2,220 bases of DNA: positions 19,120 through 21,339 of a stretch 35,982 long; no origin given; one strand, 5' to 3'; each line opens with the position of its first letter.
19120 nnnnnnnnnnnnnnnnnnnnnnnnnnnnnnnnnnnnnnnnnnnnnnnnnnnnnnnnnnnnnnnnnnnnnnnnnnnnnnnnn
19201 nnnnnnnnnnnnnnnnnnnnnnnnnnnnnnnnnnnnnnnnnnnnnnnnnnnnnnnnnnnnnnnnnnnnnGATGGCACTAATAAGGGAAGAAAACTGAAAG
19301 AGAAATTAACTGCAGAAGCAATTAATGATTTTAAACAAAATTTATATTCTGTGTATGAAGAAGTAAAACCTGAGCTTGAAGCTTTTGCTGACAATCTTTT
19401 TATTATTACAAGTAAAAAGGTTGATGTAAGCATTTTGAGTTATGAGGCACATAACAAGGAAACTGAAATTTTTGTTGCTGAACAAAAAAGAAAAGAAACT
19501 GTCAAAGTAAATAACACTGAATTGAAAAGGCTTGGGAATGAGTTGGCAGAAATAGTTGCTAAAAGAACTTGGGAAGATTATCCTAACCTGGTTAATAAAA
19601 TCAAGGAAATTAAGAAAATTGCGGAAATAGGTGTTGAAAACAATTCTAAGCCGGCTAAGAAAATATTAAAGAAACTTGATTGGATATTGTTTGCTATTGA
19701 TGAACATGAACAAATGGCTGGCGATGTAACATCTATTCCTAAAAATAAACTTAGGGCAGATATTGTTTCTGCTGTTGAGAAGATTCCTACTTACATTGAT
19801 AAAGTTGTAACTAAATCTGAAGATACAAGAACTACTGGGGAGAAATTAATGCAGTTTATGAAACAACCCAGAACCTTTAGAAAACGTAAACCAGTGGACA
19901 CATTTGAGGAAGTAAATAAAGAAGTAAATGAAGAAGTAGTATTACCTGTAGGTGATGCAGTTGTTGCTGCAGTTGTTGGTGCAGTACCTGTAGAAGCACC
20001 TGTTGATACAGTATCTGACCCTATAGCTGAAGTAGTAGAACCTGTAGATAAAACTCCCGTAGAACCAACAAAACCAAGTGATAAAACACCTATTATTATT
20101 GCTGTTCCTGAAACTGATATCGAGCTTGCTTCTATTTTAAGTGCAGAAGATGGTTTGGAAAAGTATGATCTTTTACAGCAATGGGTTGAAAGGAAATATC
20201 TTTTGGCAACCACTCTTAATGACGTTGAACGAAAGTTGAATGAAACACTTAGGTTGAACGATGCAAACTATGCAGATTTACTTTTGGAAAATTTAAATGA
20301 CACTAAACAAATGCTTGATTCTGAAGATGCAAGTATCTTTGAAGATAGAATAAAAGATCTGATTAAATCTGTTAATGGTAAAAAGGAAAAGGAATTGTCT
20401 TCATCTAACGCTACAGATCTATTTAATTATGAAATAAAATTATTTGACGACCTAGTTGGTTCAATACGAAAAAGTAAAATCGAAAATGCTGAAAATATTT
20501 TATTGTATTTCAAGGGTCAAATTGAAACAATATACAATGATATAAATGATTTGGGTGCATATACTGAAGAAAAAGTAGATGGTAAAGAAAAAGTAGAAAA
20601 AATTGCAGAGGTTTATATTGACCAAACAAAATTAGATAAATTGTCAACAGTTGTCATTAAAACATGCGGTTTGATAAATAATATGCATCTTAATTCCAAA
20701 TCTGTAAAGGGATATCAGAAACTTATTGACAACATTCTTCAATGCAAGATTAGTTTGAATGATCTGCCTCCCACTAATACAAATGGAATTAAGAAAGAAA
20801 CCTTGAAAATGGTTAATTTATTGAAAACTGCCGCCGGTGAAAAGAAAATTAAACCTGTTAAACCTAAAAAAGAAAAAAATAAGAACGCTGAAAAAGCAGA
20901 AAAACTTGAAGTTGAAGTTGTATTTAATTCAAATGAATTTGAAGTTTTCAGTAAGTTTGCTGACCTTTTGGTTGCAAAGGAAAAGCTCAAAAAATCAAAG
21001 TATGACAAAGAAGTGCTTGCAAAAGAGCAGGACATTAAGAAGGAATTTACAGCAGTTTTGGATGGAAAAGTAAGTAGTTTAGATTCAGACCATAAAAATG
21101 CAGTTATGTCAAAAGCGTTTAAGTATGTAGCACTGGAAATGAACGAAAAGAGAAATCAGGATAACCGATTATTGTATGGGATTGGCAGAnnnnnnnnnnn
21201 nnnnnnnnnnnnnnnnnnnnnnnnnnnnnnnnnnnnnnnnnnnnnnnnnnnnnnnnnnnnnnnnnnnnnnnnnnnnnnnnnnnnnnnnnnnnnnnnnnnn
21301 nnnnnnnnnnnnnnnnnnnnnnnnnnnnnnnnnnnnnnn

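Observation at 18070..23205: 1711-aa protein with junctophilin-like logic: cytoplasmic MORN-type repeats, long helical spacer, TM helices, then a repeat stalk and distal globular domain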

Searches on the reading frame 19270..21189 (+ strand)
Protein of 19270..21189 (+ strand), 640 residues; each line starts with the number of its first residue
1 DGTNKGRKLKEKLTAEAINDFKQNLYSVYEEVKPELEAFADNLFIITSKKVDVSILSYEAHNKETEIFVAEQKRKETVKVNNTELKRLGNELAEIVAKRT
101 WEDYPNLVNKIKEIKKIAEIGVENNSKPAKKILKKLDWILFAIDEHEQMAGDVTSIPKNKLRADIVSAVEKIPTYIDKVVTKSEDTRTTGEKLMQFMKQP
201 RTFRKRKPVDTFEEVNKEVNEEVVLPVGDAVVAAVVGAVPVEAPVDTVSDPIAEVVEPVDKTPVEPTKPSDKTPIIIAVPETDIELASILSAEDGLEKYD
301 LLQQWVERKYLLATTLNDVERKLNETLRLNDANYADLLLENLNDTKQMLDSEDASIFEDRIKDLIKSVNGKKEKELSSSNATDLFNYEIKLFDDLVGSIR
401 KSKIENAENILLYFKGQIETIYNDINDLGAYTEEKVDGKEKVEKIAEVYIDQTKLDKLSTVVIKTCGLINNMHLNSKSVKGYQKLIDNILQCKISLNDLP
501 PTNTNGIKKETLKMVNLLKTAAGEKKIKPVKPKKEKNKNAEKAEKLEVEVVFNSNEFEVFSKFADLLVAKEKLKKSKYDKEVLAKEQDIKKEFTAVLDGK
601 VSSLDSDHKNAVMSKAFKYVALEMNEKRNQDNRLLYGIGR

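Call 7: search_protein_families(library=pfam, proteins=[window:19270-21189:+], max_evalue=10)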
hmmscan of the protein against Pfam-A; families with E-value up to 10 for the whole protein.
window:19270-21189:+ (640 aa): 0 families

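Call 36: search_protein_families(library=phrogs, proteins=[window:19270-21189:+], max_evalue=1)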
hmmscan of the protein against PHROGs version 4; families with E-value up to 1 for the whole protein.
window:19270-21189:+ (640 aa): 2 families
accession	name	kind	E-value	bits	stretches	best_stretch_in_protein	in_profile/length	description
phrog_5176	-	unknown function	0.023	15.4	1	55-123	53-117/132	-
phrog_31998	-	unknown function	0.19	13.4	0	146-178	48-80/101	-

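Call 84: search_protein_families(library=padloc, proteins=[window:19270-21189:+], max_evalue=0.01)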
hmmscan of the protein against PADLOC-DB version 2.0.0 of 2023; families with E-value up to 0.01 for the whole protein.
window:19270-21189:+ (640 aa): 0 families
